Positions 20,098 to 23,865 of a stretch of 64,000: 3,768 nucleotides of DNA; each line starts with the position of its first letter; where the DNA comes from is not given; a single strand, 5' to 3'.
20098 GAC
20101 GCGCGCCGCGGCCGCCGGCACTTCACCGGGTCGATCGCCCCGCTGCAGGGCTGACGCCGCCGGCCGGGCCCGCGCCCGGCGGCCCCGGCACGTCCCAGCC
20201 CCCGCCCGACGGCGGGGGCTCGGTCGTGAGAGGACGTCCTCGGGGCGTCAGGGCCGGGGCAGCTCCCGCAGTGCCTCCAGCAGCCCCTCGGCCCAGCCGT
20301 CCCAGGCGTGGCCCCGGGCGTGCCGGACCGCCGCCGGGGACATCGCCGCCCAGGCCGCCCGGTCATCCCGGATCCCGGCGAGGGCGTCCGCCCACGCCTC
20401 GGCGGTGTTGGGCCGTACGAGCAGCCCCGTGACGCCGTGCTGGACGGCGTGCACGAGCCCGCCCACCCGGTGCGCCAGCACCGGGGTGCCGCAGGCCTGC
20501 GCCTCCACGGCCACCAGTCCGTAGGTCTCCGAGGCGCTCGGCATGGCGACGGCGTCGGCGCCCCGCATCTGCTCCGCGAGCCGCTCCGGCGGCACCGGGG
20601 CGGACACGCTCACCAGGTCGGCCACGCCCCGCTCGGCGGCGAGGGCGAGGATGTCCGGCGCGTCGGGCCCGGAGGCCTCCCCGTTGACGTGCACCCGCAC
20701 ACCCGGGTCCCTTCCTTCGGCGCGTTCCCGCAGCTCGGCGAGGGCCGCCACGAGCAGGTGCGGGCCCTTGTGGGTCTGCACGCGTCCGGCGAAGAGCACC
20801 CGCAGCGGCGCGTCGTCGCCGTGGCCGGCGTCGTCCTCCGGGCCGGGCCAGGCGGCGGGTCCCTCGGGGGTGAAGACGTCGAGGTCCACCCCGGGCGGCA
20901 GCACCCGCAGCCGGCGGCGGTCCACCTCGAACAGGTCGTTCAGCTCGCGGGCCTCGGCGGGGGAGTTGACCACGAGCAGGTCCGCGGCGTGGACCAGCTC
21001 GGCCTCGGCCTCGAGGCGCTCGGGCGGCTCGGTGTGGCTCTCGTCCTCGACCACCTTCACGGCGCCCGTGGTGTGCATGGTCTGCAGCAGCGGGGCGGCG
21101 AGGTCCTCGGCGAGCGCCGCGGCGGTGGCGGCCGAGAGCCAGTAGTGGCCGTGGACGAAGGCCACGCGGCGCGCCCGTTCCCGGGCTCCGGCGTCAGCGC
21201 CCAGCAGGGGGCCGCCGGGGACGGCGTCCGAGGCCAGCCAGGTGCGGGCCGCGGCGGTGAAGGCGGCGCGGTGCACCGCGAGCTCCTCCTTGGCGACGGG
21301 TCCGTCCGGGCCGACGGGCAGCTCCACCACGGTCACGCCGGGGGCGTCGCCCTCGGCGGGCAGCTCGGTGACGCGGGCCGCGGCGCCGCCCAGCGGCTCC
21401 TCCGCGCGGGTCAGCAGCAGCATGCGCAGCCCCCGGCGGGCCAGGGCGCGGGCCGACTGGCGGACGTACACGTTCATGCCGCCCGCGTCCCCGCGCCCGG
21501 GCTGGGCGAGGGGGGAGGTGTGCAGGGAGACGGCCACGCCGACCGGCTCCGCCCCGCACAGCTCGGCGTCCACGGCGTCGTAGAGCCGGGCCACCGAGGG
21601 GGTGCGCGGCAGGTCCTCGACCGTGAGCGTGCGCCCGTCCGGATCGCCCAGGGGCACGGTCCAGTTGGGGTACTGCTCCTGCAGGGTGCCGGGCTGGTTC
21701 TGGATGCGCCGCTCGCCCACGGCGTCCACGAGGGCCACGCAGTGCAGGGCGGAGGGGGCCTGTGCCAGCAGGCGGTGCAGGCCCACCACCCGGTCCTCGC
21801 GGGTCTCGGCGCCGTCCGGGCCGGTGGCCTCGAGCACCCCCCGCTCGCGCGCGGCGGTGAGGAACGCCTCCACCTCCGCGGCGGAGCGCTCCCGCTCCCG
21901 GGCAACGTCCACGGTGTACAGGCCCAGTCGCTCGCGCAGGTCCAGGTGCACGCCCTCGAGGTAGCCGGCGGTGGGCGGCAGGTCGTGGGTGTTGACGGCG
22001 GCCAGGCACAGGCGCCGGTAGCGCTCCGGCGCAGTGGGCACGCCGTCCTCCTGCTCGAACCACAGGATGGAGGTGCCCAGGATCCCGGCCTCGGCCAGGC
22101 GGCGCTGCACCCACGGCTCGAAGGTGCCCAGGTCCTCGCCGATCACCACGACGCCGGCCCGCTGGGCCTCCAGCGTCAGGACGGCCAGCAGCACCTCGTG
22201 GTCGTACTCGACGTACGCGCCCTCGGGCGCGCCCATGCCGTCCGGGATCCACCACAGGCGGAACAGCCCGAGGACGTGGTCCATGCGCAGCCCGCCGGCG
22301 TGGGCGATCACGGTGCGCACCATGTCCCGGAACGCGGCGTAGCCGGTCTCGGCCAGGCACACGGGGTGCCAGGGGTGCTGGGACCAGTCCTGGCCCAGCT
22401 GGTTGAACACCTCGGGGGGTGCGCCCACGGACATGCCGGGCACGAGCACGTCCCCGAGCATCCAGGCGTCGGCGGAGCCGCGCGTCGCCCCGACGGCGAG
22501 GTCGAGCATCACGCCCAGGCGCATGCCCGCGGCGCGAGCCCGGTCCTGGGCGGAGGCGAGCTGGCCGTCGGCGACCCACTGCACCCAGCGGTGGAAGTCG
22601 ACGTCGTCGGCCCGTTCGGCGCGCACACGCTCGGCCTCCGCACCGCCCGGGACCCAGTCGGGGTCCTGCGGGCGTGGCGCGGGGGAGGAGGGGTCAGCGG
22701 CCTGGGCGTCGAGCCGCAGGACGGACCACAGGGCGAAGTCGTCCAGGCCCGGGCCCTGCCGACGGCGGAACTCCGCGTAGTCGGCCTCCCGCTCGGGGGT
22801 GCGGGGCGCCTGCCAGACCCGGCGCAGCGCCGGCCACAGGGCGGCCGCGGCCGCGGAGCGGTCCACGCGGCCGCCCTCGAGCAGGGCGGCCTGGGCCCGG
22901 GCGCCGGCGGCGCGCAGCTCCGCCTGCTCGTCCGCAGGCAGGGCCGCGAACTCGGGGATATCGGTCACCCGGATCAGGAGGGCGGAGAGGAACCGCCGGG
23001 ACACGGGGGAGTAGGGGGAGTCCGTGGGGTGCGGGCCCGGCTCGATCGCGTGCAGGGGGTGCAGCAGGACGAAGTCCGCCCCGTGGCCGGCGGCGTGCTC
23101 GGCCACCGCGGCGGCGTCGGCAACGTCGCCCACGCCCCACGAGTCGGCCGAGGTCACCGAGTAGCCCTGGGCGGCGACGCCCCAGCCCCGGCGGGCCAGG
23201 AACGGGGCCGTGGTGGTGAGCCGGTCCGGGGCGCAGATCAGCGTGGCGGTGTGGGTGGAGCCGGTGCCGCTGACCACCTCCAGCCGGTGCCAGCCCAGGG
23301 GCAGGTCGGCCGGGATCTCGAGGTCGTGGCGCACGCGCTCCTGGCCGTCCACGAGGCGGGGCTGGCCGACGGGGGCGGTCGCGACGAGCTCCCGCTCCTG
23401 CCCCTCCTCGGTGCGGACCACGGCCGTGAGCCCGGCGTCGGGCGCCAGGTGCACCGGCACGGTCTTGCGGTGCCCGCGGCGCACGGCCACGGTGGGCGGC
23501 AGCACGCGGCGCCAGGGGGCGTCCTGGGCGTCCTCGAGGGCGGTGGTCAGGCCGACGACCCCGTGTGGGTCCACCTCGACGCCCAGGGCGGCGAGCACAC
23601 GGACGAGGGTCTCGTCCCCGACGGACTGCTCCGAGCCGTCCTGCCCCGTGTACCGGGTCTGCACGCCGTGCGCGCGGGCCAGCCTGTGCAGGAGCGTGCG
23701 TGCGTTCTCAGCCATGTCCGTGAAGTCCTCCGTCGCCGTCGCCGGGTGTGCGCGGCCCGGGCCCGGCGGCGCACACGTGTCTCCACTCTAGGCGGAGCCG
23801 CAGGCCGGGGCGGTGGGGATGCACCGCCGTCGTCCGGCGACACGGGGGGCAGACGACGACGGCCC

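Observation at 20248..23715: MalQ (GH77 amylomaltase) fused in-frame to an MshA-like GT4 glycosyltransferase, possibly through a lost stop codon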

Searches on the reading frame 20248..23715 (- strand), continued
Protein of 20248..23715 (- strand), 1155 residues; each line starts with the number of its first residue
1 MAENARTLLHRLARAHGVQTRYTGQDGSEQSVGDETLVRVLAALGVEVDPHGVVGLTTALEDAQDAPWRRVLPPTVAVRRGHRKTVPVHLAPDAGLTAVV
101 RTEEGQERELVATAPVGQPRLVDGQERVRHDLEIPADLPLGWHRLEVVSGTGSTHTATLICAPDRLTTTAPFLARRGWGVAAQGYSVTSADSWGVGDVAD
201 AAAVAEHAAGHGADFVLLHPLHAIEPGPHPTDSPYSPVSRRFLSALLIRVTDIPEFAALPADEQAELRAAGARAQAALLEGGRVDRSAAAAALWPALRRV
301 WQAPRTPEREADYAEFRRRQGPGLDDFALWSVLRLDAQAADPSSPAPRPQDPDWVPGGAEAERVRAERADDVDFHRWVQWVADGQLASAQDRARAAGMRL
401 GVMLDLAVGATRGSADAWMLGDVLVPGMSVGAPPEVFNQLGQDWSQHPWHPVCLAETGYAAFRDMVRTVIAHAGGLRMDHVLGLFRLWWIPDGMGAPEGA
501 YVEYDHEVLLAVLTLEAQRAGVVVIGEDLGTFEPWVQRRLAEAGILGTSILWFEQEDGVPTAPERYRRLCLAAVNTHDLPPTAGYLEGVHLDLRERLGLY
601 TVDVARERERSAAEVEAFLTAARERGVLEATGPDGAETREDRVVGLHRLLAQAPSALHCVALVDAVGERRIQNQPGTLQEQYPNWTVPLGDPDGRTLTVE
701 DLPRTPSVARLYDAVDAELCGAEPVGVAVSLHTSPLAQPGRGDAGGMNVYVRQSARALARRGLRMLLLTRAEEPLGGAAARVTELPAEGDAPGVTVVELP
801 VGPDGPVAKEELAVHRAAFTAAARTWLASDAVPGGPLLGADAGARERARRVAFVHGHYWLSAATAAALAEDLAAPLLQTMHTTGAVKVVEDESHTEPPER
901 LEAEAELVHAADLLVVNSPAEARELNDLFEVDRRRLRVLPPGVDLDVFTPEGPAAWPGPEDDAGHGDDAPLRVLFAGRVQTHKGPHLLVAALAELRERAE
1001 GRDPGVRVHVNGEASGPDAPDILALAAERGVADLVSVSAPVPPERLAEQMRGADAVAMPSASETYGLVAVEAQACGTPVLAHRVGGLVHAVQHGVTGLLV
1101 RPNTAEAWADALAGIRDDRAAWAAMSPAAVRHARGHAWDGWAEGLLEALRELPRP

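Call 72: search_protein_families(library=ncbifam, proteins=[L087:12233-13510:+, L088:7457-8695:+, L089:12236-13519:+], max_evalue=1e-40)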
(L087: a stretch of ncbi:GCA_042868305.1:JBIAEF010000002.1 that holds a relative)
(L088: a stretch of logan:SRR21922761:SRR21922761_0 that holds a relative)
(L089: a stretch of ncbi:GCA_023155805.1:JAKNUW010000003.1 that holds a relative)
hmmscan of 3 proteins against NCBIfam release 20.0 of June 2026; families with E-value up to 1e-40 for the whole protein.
L087:12233-13510:+ (425 aa): 1 family
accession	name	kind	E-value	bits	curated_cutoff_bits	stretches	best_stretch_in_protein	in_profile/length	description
TIGR03449.1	mycothiol_MshA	equivalog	3.4e-91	306.1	462.5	1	1-413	5-400/406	D-inositol-3-phosphate glycosyltransferase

L088:7457-8695:+ (412 aa): 1 family
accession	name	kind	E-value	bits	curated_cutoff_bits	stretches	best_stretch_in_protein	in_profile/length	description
TIGR03449.1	mycothiol_MshA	equivalog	3.6e-100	335.7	462.5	1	2-407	6-398/406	D-inositol-3-phosphate glycosyltransferase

L089:12236-13519:+ (427 aa): 1 family
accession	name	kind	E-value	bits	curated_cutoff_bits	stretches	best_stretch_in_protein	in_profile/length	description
TIGR03449.1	mycothiol_MshA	equivalog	1.3e-90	304.2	462.5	1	1-420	5-399/406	D-inositol-3-phosphate glycosyltransferase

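Call 73: predict_structure(alignment_id=A2)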
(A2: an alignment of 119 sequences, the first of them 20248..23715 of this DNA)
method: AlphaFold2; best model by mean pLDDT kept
length: 1155 residues; sequences in the alignment: 119
mean_pLDDT: 88.4   pTM: 0.80
mean pLDDT of the five models: 88.4, 88.3, 88.1, 87.7, 86.7
residues with pLDDT >= 90: 685; 70-90: 378; 50-70: 88; < 50: 4
segments of 3 or more residues with pLDDT < 50: none
pLDDT, mean of each block of 10 residues (from residue 1): 93 95 80 95 90 92 93 92 85 93 96 92 95 93 96 95 91 84 80 91 95 88 65 63 88 97 96 93 84 94 97 95 92 88 73 91 96 96 95 96 80 79 85 62 72 93 89 88 74 86 90 95 83 78 88 82 83 69 80 76 85 93 90 91 93 88 77 55 66 86 91 89 88 87 75 93 93 91 87 92 83 94 97 91 82 94 96 94 83 84 91 93 91 92 94 92 74 94 90 98 97 87 97 96 96 97 89 98 93 98 97 97 97 94 90 67
secondary structure, 60 per line:
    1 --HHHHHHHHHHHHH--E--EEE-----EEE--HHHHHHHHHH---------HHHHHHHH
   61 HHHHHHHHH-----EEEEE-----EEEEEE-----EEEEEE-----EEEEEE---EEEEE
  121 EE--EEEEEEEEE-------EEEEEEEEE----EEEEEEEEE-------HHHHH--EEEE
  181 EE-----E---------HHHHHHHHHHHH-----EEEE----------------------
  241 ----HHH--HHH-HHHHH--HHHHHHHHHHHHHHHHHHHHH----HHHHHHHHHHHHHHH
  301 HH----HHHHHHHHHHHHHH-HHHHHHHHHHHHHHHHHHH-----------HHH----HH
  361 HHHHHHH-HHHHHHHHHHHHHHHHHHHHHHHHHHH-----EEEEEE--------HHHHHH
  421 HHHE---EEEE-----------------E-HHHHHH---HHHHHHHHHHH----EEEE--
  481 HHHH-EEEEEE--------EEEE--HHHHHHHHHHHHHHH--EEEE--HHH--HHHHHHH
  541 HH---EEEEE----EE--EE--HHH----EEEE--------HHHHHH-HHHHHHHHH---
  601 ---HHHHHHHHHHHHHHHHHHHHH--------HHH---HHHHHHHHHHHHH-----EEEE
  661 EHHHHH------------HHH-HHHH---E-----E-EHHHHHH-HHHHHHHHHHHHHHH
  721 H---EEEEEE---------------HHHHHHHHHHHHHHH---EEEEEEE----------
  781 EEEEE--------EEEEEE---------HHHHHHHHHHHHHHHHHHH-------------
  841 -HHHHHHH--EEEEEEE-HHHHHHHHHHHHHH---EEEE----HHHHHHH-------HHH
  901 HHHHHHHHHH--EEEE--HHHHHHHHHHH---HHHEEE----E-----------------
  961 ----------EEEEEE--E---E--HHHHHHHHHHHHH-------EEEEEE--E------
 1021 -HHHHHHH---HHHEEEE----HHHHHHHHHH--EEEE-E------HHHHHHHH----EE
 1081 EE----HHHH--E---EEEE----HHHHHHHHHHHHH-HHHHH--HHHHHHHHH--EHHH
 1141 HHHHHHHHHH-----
elements in order (helices of 4 or more, strands of 3 or more residues): H3-15 E21-23 E29-31 H34-43 H53-69 E75-79 E85-90 E96-101 E107-112 E116-122 E125-133 E141-149 E154-162 H170-174 E177-182 H198-209 E215-218 H254-258 H261-281 H286-302 H307-320 H322-340 H359-367 H369-395 E401-406 H415-423 E428-431 H451-456 H460-470 E475-478 H481-484 E486-491 E500-503 H506-520 E523-526 H534-542 E546-550 E570-573 H582-587 H589-597 H604-624 H639-651 E657-661 H662-666 H683-686 H699-704 H706-721 E725-730 H746-760 E764-770 E781-785 E794-799 H809-827 H842-848 E851-857 H859-872 E876-879 H884-890 H898-910 E913-916 H919-929 E936-938 E971-976 H986-998 E1006-1011 H1022-1028 E1035-1038 H1043-1052 E1055-1058 H1067-1074 E1079-1082 H1087-1090 E1097-1100 H1105-1117 H1119-1123 H1126-1134 H1138-1150
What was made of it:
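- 21538..21558 (-): Junction, aa 720-726 (CGAEPVG). C720 replaces an ancestral Arg. In the AF2 model, helix 706-721 is followed by 3 residues and then strand 725-730, at pLDDT about 88 (call 73).
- The junction is modelled as a rigid helix-to-strand connection of about 3 residues at pLDDT 88, which is a poor protease site (call 73).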

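Call 75: fold_search(model_id=the predicted structure, library=pdb)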
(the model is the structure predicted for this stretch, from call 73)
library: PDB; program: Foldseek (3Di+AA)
matches with E <= 10: 1849; with E <= 0.001: 511
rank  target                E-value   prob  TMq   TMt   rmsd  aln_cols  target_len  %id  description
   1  5jjh                  7.7e-63  1.00  0.56  0.90   3.8       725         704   43  Crystal structure of amylomaltase from Corynebacterium glutamicum (released 2017-04-26)
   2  5b68                  3.3e-62  1.00  0.56  0.91   3.6       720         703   43  Crystal structure of apo amylomaltase from Corynebacterium glutamicum (released 2016-08-03)
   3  4s3p_A                6.4e-48  1.00  0.53  0.87   4.2       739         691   28  Amylomaltase MalQ from Escherichia coli, apo structure (released 2015-07-08)
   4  4s3q_B                1.5e-47  1.00  0.53  0.87   3.6       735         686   28  Amylomaltase MalQ from Escherichia coli in complex with maltose (released 2015-07-08)
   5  4s3p_B                2.6e-47  1.00  0.53  0.87   4.2       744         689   28  Amylomaltase MalQ from Escherichia coli, apo structure (released 2015-07-08)
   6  4s3q_C                3.0e-47  1.00  0.53  0.88   3.4       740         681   28  Amylomaltase MalQ from Escherichia coli in complex with maltose (released 2015-07-08)
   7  4s3r                  4.5e-47  1.00  0.53  0.88   3.8       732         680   28  Amylomaltase MalQ from Escherichia coli in complex with the pseudo-heptasaccharide acarviosine-glucose-acarbose (released 2015-07-08)
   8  4s3q_A                4.0e-46  1.00  0.53  0.88   3.4       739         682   28  Amylomaltase MalQ from Escherichia coli in complex with maltose (released 2015-07-08)
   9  3c4q_B                5.8e-30  1.00  0.31  0.90   2.8       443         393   34  Structure of the retaining glycosyltransferase MshA : The first step in mycothiol biosynthesis. Organism : Corynebacte (released 2008-04-01)
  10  3c4q_A                1.4e-29  1.00  0.31  0.88   3.5       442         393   34  Structure of the retaining glycosyltransferase MshA : The first step in mycothiol biosynthesis. Organism : Corynebacte (released 2008-04-01)
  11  3c48_A                5.5e-29  1.00  0.20  0.51  11.3       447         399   33  Structure of the retaining glycosyltransferase MshA: The first step in mycothiol biosynthesis. Organism: Corynebacteri (released 2008-03-25)
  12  3c48_B                2.3e-28  1.00  0.19  0.51  11.4       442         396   33  Structure of the retaining glycosyltransferase MshA: The first step in mycothiol biosynthesis. Organism: Corynebacteri (released 2008-03-25)
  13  6kih_A                2.3e-21  1.00  0.31  0.87   3.3       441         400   28  Sucrose-phosphate synthase (tll1590) from Thermosynechococcus elongatus (released 2020-05-27)
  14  6kih_B                2.8e-21  1.00  0.31  0.87   3.2       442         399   28  Sucrose-phosphate synthase (tll1590) from Thermosynechococcus elongatus (released 2020-05-27)
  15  9u5l                  6.0e-20  1.00  0.36  0.81   4.3       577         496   22  4-alpha-glucanotransferase from Thermus thermophilus STB20 (released 2025-04-23)
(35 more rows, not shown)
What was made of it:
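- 21559..23715 (-): MalQ half (aa 1-719): a long-form actinobacterial 4-alpha-glucanotransferase with its N-terminal domains. Foldseek matches C. glutamicum amylomaltase 5JJH/5B68 at TM 0.90-0.91 and 43% identity (call 75).
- On MshA (TIGR03449, EC 2.4.1.250): The AF2 model matches 3C4Q at TM 0.88-0.90 and rmsd 2.8 Å (calls 73, 75).
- On GH77 4-alpha-glucanotransferase (MalQ): 5JJH/5B68 at TM 0.90-0.91 over about 720 columns (call 75).
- The AF2 model (pLDDT 88, pTM 0.80) superposes on UDP-bound CgMshA at TM 0.9 (calls 73, 75).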

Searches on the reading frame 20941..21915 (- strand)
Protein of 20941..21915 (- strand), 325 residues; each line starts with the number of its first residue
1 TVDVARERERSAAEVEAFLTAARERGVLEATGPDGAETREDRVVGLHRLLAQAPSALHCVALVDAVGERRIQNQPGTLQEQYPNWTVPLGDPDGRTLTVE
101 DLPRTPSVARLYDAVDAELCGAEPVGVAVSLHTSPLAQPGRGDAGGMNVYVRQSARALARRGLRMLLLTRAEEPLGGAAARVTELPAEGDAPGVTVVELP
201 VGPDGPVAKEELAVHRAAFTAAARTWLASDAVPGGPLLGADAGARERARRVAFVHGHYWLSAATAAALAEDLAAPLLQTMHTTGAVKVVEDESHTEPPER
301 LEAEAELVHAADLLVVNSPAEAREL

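Call 48: search_protein_representatives(protein=window:20941-21915:-)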
Query: 325 residues. Proteins with E-value up to 0.001 (for the whole library): 2184; up to 1e-10: 551; up to 1e-30: 3. The best 150 are listed.
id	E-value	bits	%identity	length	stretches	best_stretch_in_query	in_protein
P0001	4.6e-185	630.7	94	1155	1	1-325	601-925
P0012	2.2e-70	254.1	50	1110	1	4-325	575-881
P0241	1.6e-52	195.4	66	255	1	147-324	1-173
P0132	4.2e-29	118.5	48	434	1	124-325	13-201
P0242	4.2e-26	108.7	50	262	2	129-222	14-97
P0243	1.7e-25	106.6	43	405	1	127-325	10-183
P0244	9.6e-25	104.2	57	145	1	6-120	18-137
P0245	8.7e-24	101.0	46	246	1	127-325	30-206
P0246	3.3e-23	99.1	47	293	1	128-325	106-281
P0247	4.3e-23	98.8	46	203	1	128-325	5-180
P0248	1.9e-22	96.7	51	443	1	129-325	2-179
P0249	4.7e-22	95.4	45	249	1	128-323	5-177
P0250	9.8e-22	94.3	46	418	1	128-325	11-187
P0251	1.0e-21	94.2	47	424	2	128-221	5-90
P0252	1.2e-21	94.1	46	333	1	129-324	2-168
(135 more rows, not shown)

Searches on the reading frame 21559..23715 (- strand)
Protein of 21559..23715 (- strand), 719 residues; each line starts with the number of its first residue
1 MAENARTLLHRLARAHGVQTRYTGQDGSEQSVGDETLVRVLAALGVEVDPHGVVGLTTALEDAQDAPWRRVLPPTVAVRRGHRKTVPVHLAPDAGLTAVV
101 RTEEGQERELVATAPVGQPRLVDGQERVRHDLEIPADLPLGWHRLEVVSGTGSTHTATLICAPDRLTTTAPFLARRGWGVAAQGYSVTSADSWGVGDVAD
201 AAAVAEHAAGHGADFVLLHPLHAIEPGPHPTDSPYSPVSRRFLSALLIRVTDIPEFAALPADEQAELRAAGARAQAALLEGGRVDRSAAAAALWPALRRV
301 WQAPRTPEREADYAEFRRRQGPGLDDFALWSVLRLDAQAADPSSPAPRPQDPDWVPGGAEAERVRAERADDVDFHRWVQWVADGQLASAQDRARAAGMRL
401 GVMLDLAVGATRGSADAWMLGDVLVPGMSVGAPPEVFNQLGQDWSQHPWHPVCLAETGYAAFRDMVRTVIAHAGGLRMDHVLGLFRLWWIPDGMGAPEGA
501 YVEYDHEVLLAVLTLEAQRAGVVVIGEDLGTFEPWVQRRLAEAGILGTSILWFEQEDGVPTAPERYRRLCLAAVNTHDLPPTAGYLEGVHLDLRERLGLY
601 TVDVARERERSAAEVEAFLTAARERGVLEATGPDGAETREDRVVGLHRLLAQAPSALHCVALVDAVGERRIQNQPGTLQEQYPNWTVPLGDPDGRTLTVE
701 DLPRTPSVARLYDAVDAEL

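Call 4: search_protein_families(library=ncbifam, proteins=[window:21559-23715:-], max_evalue=0.001)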
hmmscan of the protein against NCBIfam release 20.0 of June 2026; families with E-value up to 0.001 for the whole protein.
window:21559-23715:- (719 aa): 9 families
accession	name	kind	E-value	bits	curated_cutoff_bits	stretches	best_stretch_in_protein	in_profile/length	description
NF011077.0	PRK14507.1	equivalog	6.8e-145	484.5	2148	1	4-687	3-695/1693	malto-oligosyltrehalose synthase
NF008274.0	PRK11052.1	equivalog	4.8e-119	398.9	806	1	7-689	4-665/695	4-alpha-glucanotransferase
NF011082.0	PRK14510.1-1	equivalog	5.8e-89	299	2511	1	7-697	700-1392/1410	bifunctional glycogen debranching protein GlgX/4-alpha-glucanotransferase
TIGR00217.1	malQ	equivalog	2.9e-85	287.3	205.65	1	135-693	2-569/587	4-alpha-glucanotransferase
NF011081.0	PRK14508.1-4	equivalog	6.1e-52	176.7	556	1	175-594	22-431/529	4-alpha-glucanotransferase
NF011080.0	PRK14508.1-3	subfamily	8.5e-27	94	477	1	193-602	20-421/496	4-alpha-glucanotransferase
NF011079.0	PRK14508.1-2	subfamily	3.8e-18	65.3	555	1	228-597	57-423/506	4-alpha-glucanotransferase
NF011083.0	PRK14510.1-2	equivalog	4.5e-16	57.6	1322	1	311-556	837-1081/1186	bifunctional glycogen debranching protein GlgX/4-alpha-glucanotransferase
NF011078.0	PRK14508.1-1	subfamily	6.1e-11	41.7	776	1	362-604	175-423/503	4-alpha-glucanotransferase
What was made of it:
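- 21559..23715 (-): TIGR00217 scores 287 bits against a cutoff of 205.65 (call 4).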
